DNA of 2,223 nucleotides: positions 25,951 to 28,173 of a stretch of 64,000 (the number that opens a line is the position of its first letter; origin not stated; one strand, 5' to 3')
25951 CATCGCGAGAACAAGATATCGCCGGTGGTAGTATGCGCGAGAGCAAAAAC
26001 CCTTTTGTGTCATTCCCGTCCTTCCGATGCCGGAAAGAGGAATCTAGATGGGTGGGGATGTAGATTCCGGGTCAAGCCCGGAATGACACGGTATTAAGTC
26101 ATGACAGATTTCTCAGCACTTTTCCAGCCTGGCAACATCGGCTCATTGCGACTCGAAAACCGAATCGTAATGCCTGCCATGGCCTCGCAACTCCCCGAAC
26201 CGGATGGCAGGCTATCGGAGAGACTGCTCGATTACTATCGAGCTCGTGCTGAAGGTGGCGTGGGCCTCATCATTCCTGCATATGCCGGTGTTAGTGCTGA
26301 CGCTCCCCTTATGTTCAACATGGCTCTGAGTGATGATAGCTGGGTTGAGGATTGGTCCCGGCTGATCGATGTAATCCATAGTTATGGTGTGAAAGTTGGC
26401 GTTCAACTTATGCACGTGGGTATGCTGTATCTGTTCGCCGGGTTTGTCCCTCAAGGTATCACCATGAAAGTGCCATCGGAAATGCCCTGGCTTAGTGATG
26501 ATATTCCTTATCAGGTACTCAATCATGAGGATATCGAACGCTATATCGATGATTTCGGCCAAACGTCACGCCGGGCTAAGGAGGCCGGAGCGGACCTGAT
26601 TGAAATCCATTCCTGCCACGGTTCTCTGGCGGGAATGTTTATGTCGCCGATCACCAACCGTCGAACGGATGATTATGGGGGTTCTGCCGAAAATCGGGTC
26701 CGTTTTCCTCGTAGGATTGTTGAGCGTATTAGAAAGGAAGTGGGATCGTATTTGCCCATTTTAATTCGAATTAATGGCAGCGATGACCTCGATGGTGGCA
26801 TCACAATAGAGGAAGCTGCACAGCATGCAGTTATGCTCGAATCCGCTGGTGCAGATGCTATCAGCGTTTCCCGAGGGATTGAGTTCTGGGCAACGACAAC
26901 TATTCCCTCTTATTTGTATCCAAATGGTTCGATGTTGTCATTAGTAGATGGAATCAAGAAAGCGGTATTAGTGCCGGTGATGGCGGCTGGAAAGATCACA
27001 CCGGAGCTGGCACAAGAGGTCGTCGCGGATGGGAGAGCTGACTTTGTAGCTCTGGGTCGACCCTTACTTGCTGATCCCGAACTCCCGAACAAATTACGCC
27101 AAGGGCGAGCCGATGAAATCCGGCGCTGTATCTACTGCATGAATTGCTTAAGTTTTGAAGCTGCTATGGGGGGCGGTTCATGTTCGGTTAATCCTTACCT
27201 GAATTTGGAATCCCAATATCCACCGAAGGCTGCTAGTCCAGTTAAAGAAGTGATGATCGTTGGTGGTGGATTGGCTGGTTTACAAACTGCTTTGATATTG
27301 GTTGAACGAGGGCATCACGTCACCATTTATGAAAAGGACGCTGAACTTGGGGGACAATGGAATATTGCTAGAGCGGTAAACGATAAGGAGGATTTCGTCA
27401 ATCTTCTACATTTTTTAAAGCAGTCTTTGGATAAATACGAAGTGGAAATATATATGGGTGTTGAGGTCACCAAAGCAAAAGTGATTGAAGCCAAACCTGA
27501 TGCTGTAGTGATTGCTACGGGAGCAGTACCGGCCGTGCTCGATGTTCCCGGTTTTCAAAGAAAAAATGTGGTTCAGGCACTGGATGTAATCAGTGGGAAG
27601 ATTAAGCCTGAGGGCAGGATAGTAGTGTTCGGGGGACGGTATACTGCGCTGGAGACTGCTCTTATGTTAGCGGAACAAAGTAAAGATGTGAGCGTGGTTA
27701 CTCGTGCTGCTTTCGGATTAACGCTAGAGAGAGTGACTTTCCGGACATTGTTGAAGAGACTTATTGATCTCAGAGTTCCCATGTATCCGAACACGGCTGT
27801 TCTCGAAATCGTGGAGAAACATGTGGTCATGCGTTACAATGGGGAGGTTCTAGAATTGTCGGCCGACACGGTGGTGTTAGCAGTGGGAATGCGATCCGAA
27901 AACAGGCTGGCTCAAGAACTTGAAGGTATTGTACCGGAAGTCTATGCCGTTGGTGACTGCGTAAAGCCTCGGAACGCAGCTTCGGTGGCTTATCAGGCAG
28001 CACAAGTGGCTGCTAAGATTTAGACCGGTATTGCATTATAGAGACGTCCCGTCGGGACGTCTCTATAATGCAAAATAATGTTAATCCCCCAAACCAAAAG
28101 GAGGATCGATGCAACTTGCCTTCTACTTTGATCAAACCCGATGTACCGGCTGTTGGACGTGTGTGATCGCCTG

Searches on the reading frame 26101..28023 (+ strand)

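Call 63: search_protein_families(library=pfam, proteins=[window:26101-28023:+], max_evalue=0.001)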
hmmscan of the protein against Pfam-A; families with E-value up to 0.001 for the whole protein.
window:26101-28023:+ (640 aa): 11 families
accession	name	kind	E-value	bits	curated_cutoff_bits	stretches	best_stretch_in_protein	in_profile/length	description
PF00724.26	Oxidored_FMN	-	3.3e-68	230.9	27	1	7-339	2-342/342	NADH:flavin oxidoreductase / NADH oxidase family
PF07992.20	Pyr_redox_2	-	4.9e-27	95.5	26.1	1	383-632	2-289/291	Pyridine nucleotide-disulphide oxidoreductase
PF13738.12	Pyr_redox_3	-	1.3e-13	51.3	30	1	457-605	118-275/305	Pyridine nucleotide-disulphide oxidoreductase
PF00070.33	Pyr_redox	-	1.3e-10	42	22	1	506-573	1-69/82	Pyridine nucleotide-disulphide oxidoreductase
PF01266.30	DAO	-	1.4e-10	41.7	27.9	1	384-418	2-37/353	FAD dependent oxidoreductase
PF13450.12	NAD_binding_8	-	1.5e-08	35.2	21.9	1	386-425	1-40/68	NAD(P)-binding Rossmann-like domain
PF03486.20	HI0933_like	-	2.7e-06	27.5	50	0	383-419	2-38/244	HI0933-like protein Rossmann domain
PF00890.30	FAD_binding_2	-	9.8e-06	25.4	20.4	1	384-423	2-41/414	FAD binding domain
PF12831.13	FAD_oxidored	-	0.00011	22.1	27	1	383-421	1-39/416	FAD dependent oxidoreductase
PF01494.25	FAD_binding_3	-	0.00016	21.5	22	1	383-415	3-35/349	FAD binding domain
PF13241.12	NAD_binding_7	-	0.00028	21.8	22.1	0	382-422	8-50/104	Putative NAD(P)-binding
